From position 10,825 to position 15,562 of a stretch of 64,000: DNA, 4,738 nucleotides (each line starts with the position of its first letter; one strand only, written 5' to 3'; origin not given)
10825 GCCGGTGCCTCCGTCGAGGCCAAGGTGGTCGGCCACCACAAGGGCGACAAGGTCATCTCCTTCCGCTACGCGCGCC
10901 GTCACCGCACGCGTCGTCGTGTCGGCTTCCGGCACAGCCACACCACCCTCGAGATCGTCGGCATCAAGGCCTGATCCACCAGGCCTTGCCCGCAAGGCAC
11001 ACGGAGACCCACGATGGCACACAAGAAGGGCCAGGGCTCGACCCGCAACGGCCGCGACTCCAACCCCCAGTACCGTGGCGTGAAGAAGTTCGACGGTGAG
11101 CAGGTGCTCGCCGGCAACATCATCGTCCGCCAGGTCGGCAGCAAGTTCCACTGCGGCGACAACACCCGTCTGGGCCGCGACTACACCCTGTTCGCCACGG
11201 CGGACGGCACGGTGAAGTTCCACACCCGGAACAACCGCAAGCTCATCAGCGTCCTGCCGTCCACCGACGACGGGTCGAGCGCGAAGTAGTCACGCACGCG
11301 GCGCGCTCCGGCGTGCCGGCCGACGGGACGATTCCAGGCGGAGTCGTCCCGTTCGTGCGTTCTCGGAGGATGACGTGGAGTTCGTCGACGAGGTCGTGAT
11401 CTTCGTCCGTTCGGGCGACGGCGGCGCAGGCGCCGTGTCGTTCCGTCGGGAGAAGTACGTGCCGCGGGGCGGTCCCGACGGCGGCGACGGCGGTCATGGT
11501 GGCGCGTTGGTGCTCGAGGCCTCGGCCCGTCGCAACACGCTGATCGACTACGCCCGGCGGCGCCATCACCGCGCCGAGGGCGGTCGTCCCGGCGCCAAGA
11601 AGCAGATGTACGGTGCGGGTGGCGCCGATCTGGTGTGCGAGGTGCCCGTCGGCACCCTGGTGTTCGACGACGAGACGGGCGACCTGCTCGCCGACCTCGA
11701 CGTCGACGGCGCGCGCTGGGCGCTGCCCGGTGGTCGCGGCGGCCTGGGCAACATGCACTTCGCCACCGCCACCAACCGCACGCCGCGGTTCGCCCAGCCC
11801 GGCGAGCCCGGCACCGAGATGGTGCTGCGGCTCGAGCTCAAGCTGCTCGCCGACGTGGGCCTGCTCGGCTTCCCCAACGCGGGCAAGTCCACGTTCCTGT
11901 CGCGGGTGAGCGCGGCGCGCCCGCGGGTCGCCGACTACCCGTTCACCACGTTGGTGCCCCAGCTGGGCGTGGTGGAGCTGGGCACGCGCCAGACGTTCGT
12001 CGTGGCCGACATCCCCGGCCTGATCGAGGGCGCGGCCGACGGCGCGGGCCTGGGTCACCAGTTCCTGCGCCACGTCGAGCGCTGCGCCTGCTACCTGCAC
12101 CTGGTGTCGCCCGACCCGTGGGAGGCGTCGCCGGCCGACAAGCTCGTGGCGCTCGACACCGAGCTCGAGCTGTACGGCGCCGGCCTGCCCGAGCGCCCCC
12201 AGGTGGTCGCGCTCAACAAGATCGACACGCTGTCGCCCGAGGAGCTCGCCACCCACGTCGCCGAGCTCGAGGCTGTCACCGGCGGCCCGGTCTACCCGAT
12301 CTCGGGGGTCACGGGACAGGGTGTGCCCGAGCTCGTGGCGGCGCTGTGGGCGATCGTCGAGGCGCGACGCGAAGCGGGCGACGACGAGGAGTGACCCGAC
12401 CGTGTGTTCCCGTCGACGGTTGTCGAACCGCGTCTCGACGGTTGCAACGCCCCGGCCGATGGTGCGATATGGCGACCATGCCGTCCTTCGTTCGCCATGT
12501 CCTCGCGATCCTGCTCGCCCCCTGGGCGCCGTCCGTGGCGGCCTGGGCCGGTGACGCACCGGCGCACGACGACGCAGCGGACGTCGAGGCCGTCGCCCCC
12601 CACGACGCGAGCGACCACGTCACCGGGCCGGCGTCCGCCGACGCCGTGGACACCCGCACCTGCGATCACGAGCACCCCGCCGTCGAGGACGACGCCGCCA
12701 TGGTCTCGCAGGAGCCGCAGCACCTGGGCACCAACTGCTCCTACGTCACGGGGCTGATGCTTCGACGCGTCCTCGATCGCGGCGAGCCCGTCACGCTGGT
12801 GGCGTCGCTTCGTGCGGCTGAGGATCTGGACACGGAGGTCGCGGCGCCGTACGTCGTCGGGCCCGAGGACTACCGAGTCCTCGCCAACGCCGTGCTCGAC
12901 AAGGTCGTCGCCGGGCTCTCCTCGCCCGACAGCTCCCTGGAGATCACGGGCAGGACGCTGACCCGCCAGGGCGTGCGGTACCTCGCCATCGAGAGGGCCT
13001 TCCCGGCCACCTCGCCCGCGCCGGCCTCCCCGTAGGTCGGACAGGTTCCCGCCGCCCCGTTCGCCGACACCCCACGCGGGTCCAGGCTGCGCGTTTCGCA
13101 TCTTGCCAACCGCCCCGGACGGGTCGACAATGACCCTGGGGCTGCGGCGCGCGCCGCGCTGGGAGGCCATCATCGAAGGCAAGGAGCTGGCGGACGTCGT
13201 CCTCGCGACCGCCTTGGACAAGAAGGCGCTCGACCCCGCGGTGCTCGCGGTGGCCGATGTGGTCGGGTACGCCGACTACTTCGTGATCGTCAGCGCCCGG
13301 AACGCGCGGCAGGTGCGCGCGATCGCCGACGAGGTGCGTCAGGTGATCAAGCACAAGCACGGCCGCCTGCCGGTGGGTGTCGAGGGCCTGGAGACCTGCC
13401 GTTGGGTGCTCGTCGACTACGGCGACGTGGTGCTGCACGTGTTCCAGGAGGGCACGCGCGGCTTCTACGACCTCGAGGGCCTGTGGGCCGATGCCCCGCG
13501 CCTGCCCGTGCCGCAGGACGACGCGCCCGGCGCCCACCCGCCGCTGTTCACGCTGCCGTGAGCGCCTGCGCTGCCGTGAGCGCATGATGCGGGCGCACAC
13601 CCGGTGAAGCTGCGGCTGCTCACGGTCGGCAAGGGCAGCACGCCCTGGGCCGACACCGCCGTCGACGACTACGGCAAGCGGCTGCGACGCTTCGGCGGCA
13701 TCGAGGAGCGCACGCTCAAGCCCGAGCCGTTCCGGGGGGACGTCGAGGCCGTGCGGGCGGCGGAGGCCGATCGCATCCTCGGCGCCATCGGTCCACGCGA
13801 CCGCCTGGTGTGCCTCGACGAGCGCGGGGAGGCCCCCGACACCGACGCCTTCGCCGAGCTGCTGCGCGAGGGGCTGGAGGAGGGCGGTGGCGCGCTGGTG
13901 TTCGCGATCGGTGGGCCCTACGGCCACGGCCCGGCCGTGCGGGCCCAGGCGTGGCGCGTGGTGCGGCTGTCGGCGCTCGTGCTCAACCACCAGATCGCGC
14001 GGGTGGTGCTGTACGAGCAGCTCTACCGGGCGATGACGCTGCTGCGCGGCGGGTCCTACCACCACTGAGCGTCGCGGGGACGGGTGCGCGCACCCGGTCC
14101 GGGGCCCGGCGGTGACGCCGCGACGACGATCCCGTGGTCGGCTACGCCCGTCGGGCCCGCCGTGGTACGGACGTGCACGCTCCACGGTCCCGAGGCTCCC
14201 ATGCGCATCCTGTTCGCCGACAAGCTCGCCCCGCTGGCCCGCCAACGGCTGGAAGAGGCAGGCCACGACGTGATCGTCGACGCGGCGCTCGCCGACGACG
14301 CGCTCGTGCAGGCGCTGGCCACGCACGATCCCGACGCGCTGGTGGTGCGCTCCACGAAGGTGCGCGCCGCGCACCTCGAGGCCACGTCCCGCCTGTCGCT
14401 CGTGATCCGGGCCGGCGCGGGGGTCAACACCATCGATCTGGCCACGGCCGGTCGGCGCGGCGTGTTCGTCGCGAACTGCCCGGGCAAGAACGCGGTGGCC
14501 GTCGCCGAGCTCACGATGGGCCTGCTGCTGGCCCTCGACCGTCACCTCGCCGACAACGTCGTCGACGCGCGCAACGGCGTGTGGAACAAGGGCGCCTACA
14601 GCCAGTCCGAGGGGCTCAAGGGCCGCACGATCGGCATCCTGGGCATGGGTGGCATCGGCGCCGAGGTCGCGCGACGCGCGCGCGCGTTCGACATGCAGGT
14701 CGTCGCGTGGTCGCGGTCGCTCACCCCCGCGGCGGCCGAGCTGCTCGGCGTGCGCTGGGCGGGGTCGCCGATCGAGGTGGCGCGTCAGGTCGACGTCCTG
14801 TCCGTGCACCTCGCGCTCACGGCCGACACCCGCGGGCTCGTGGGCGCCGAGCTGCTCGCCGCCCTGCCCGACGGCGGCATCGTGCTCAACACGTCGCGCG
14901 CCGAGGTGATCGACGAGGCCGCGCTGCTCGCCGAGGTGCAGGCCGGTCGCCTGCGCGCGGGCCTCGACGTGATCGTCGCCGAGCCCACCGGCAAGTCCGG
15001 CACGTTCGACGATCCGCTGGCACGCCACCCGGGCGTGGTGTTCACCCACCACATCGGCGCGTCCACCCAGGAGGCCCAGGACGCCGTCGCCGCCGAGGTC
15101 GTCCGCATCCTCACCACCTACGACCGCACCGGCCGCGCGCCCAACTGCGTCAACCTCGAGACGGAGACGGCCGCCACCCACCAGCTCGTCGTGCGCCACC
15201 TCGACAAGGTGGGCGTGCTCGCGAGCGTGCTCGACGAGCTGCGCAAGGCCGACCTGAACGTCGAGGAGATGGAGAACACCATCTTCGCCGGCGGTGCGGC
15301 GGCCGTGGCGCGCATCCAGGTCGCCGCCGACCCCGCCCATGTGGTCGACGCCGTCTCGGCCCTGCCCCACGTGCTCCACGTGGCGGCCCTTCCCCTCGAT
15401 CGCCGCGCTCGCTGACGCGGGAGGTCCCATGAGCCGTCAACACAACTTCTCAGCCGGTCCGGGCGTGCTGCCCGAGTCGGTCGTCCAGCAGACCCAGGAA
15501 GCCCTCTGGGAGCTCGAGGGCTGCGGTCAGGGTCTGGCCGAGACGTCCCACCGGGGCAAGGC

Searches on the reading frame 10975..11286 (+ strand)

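Call 71: search_protein_families(library=pfam, proteins=[window:10975-11286:+], max_evalue=0.001)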
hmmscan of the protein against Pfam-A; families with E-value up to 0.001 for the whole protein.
window:10975-11286:+ (104 aa): 1 family
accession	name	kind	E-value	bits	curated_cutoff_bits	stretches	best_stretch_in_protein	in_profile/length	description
PF01016.24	Ribosomal_L27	-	5e-36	123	20.5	1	15-93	1-79/79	Ribosomal L27 protein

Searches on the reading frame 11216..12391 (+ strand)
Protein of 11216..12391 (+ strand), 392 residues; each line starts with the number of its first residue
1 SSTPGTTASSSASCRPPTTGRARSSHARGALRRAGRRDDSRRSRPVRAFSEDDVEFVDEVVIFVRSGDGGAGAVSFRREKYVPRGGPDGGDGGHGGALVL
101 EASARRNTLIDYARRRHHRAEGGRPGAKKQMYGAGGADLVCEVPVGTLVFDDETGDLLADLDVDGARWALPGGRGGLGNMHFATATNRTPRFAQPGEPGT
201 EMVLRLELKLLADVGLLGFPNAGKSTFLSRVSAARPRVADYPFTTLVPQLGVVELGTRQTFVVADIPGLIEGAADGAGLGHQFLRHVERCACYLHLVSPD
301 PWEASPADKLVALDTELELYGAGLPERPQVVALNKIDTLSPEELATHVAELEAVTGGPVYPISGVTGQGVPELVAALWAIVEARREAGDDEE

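Call 20: search_protein_families(library=pfam, proteins=[window:11216-12391:+], max_evalue=0.001)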
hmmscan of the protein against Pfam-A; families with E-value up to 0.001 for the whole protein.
window:11216-12391:+ (392 aa): 4 families
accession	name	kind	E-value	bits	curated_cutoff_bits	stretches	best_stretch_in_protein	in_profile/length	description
PF01018.28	GTP1_OBG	-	6.2e-56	188.8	27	1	57-210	1-155/155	GTP1/OBG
PF01926.29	MMR_HSR1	-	2.6e-21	76.3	21.9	1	213-335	1-113/113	50S ribosome-binding GTPase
PF02421.24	FeoB_N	-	8.3e-12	45.3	27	1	214-269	3-57/156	Ferrous iron transport protein B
PF00009.33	GTP_EFTU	-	0.00058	19.9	26.5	0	327-381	122-186/188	Elongation factor Tu GTP binding domain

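Call 70: search_protein_families(library=padloc, proteins=[window:11216-12391:+], max_evalue=0.001)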
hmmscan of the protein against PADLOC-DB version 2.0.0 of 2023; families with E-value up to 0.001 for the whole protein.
window:11216-12391:+ (392 aa): 0 families

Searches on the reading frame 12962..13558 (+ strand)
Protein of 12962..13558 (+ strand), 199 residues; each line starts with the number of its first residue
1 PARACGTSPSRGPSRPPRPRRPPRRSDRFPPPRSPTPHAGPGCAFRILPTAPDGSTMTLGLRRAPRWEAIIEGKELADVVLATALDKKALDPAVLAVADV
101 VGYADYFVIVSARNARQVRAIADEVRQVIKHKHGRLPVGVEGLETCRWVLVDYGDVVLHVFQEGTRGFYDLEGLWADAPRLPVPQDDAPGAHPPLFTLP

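Call 20: search_protein_families(library=pfam, proteins=[window:12962-13558:+], max_evalue=0.001)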
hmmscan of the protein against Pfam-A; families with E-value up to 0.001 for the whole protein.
window:12962-13558:+ (199 aa): 1 family
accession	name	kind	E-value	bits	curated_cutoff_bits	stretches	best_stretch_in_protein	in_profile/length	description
PF02410.21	RsfS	-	1.9e-29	102.2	21.6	1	80-175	3-98/98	Ribosomal silencing factor during starvation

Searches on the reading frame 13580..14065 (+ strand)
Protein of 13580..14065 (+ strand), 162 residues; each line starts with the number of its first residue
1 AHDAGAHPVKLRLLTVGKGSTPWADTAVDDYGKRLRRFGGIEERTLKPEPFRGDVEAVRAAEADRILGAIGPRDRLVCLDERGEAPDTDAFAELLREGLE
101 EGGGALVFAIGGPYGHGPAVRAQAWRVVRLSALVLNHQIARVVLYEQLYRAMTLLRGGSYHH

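Call 20: search_protein_families(library=pfam, proteins=[window:13580-14065:+], max_evalue=0.001)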
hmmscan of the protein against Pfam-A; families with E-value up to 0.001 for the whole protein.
window:13580-14065:+ (162 aa): 1 family
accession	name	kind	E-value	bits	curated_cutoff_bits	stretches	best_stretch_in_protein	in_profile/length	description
PF02590.22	SPOUT_MTase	-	2.3e-39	135.3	27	1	10-161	2-154/154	Predicted SPOUT methyltransferase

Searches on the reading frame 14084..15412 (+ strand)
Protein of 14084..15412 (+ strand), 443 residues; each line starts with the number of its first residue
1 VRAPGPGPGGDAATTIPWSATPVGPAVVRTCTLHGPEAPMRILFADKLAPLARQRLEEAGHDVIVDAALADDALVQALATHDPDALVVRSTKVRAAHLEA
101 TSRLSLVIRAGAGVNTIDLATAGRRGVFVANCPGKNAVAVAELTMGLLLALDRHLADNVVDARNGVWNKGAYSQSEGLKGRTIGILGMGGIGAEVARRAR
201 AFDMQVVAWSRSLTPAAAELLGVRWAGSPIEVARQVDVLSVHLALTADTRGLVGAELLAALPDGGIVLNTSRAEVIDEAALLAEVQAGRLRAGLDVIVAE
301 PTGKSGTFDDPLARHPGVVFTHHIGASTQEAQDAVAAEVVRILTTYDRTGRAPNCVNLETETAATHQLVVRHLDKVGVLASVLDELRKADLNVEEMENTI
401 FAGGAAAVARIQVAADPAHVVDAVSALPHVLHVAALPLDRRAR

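Call 20: search_protein_families(library=pfam, proteins=[window:14084-15412:+], max_evalue=0.001)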
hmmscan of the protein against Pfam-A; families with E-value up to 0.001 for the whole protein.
window:14084-15412:+ (443 aa): 4 families
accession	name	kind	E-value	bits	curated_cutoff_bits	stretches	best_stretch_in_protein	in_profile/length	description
PF02826.25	2-Hacid_dh_C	-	1.2e-43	149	25.1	1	145-325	1-178/178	D-isomer specific 2-hydroxyacid dehydrogenase, NAD binding domain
PF00389.36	2-Hacid_dh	-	5.4e-26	91.3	24.6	1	42-357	1-134/134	D-isomer specific 2-hydroxyacid dehydrogenase, catalytic domain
PF03446.21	NAD_binding_2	-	2.7e-06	27.9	21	1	182-289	1-111/161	NAD binding domain of 6-phosphogluconate dehydrogenase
PF02310.24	B12-binding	-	0.00024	21.4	32.1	0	56-107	24-75/121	B12 binding domain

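Call 70: search_protein_families(library=padloc, proteins=[window:14084-15412:+], max_evalue=0.001)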
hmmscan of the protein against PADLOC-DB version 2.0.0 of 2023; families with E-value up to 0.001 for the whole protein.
window:14084-15412:+ (443 aa): 0 families
